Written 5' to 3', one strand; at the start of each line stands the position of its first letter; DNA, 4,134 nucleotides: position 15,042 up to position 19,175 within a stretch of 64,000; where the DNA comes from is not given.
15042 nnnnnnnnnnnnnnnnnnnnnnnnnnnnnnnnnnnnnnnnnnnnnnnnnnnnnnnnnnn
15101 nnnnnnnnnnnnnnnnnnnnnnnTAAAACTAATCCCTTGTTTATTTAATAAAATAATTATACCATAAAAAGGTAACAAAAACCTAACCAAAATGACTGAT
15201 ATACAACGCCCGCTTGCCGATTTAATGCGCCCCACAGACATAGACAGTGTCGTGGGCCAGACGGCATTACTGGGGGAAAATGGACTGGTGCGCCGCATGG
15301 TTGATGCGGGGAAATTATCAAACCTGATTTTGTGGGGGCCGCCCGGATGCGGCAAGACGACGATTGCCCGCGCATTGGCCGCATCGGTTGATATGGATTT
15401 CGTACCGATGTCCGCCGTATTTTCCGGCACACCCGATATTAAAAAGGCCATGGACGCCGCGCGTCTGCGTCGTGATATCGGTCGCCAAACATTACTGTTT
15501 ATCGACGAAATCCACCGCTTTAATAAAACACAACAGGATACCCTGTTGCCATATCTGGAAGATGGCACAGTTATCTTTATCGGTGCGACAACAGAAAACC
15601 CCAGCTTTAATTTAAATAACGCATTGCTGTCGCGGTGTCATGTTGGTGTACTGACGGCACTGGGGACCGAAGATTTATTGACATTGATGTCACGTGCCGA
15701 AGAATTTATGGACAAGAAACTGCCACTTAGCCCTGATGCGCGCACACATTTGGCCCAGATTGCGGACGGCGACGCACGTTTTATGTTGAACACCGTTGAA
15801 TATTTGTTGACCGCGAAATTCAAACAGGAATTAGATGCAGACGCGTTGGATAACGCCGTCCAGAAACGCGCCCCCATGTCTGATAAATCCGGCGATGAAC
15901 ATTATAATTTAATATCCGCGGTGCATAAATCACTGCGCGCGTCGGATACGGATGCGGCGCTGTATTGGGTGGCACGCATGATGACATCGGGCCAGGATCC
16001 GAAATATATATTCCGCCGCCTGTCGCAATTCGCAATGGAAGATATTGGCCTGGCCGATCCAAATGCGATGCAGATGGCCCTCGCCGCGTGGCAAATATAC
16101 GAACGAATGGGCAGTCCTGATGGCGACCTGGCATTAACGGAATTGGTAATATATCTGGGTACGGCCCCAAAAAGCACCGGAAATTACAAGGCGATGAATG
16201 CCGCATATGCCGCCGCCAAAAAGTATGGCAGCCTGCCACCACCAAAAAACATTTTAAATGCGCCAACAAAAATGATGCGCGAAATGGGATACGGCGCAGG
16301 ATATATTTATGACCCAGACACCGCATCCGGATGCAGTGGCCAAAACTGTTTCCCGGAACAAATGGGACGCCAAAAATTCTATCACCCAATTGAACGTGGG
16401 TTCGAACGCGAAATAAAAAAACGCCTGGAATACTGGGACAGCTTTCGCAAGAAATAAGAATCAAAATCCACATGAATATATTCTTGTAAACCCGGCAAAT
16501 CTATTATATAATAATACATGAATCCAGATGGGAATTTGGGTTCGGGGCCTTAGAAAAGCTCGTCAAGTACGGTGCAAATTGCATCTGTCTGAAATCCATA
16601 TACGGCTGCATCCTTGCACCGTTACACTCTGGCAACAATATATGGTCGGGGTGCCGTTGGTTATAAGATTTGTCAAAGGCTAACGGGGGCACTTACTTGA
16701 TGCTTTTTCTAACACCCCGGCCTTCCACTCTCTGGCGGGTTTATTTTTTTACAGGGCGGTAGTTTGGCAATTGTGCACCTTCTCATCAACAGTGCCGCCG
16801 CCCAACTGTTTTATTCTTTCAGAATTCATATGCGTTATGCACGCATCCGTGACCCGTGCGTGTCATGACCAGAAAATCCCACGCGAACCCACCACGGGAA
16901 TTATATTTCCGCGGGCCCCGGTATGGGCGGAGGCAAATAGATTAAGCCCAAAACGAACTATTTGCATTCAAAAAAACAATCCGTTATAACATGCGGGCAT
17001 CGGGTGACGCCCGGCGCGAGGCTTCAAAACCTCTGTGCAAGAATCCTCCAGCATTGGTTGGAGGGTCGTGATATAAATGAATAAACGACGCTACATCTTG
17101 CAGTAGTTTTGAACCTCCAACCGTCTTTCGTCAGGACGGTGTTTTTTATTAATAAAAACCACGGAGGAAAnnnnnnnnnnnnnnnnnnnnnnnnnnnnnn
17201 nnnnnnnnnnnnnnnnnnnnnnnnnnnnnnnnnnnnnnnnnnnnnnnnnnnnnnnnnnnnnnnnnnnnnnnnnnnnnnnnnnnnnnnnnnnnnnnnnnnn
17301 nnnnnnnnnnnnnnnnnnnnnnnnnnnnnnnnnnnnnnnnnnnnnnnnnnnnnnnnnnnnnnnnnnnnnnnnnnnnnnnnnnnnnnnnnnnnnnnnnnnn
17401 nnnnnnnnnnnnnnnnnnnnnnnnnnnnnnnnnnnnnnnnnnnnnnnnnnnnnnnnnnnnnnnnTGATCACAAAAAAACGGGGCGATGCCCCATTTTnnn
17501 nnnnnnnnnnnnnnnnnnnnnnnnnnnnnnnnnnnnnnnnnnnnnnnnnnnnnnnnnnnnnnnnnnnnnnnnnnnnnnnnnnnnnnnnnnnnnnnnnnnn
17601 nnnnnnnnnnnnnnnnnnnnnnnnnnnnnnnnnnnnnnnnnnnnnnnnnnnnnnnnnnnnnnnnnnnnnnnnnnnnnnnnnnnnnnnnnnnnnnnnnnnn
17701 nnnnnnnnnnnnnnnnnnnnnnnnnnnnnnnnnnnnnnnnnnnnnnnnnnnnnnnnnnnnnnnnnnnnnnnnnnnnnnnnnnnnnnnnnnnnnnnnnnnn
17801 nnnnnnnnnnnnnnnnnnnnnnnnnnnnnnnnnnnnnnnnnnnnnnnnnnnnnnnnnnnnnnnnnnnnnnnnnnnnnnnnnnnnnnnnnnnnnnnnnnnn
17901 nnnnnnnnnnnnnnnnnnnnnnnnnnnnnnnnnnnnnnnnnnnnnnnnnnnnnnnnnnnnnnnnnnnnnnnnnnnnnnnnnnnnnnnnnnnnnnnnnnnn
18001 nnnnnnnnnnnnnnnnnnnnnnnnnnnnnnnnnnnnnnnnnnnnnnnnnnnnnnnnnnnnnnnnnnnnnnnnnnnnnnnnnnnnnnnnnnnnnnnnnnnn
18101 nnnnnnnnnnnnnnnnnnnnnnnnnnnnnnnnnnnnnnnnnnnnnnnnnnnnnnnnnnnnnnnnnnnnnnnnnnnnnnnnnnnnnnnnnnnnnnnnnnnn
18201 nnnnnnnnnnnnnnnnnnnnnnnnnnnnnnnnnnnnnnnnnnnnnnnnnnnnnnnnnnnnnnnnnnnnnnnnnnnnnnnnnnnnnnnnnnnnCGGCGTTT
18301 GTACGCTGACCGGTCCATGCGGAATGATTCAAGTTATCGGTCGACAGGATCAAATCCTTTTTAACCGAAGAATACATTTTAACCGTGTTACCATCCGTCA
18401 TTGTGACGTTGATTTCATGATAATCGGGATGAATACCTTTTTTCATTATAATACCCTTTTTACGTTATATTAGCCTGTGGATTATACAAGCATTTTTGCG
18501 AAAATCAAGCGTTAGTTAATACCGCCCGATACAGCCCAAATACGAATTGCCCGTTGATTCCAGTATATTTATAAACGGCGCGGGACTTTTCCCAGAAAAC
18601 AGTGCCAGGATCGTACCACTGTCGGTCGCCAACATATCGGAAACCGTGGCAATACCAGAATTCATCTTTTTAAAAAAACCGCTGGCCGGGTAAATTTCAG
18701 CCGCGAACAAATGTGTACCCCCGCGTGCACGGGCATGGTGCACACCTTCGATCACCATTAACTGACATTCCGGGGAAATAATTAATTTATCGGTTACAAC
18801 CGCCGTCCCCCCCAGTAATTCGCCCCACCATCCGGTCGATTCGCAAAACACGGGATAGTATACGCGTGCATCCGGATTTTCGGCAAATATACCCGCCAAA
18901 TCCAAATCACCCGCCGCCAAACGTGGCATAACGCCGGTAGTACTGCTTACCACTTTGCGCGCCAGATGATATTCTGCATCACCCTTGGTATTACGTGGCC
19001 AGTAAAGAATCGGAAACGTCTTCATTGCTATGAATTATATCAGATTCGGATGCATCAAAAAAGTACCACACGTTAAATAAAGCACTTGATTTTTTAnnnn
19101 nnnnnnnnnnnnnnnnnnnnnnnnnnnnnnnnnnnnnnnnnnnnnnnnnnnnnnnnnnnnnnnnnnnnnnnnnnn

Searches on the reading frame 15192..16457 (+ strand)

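Call 74: search_protein_families(library=pfam, proteins=[window:15192-16457:+], max_evalue=0.001)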
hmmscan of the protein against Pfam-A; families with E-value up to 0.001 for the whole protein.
window:15192-16457:+ (421 aa): 17 families
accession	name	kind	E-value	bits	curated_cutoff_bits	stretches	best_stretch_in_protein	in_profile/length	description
PF12002.13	MgsA_C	-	8.2e-59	198.7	27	1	251-415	2-166/167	MgsA AAA+ ATPase C terminal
PF16193.11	AAA_assoc_2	-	1.4e-22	80.1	34.3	1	175-249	3-81/81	AAA C-terminal domain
PF00004.35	AAA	-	4.3e-17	63.2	21.2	1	45-151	1-125/131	ATPase family associated with various cellular activities (AAA)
PF05496.18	RuvB_N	-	1.6e-15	57.7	27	1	12-140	1-127/159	Holliday junction DNA helicase RuvB P-loop domain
PF07728.20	AAA_5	-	1e-08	35.7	22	1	44-132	1-100/139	AAA domain (dynein-related subfamily)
PF01078.27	Mg_chelatase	-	1.5e-06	28.2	20.3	0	43-63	23-43/207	Magnesium chelatase, subunit ChlI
PF13401.12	AAA_22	-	4.6e-06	27.4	27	0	44-97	7-55/130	AAA domain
PF13191.12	AAA_16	-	5.9e-06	27.3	32.6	0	37-67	19-49/167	AAA ATPase domain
PF06068.19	TIP49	-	1.1e-05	25.3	23.8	1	17-97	23-108/347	TIP49 P-loop domain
PF00158.32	Sigma54_activat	-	2e-05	24.8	20.2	0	99-136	94-131/168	Sigma-54 interaction domain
PF14532.12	Sigma54_activ_2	-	0.00019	22.1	25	1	42-125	21-96/138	Sigma-54 interaction domain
PF13173.12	AAA_14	-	0.0002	21.8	27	1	45-134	5-100/129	AAA domain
PF13245.12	AAA_19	-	0.00026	21.6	25.1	0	42-64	11-33/134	AAA domain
PF13604.12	AAA_30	-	0.00035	20.8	27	0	46-134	22-126/191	AAA domain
PF04851.21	ResIII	-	0.00037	20.9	22.5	0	76-135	103-163/164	Type III restriction enzyme, res subunit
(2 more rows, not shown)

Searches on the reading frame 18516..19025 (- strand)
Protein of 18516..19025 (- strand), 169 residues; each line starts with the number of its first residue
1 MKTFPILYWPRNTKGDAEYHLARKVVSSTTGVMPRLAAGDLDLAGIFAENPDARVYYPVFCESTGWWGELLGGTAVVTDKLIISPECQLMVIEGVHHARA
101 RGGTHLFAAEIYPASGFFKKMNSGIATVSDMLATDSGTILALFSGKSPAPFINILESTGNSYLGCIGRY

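Call 18: search_protein_families(library=pfam, proteins=[window:18516-19025:-], max_evalue=0.01)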
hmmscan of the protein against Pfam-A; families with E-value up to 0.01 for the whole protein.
window:18516-19025:- (169 aa): 0 families

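Call 91: search_protein_families(library=ncbifam, proteins=[window:18516-19025:-], max_evalue=0.01)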
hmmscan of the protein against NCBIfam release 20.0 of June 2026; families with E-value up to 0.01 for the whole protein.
window:18516-19025:- (169 aa): 0 families

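Call 92: search_solved_structures(query=window:18516-19025:-, max_evalue=1)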
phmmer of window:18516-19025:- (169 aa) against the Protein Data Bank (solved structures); distinct sequences matched with E-value up to 1: 0.
